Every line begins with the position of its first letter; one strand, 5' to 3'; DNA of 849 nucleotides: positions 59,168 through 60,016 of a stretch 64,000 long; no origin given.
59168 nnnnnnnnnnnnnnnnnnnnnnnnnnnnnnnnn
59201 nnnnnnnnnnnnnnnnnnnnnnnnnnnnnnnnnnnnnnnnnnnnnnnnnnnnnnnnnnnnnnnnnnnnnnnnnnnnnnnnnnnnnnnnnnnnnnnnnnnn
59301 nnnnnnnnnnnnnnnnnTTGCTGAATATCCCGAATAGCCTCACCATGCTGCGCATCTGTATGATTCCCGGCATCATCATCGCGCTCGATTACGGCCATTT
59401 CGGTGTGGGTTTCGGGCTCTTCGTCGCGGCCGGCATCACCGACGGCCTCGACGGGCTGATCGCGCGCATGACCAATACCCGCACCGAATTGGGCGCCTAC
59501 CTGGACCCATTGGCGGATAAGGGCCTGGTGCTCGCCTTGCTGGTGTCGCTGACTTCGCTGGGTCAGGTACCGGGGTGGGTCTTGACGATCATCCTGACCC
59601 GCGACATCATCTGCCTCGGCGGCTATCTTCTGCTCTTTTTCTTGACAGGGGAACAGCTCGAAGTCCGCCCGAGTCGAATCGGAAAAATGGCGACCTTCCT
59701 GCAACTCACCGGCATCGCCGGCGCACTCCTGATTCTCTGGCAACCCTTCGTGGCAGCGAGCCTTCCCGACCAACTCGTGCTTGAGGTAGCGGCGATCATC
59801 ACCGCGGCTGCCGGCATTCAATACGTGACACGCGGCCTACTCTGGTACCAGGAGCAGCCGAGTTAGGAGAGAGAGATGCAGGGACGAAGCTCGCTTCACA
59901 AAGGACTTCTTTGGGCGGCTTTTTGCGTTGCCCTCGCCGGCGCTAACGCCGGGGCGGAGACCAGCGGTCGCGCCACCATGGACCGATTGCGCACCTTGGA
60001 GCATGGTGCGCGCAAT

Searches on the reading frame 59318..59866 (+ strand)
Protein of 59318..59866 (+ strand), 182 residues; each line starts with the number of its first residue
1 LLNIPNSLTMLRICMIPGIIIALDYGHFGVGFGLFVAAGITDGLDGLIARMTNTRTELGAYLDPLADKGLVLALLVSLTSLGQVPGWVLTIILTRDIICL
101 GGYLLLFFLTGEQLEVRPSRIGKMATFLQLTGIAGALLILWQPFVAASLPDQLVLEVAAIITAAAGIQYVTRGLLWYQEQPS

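Call 9: search_protein_families(library=pfam, proteins=[window:59318-59866:+])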
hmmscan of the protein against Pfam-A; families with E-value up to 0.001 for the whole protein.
window:59318-59866:+ (182 aa): 1 family
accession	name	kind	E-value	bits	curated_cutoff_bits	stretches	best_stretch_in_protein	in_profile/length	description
PF01066.26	CDP-OH_P_transf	-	1.9e-33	116.5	22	1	2-150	1-138/152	CDP-alcohol phosphatidyltransferase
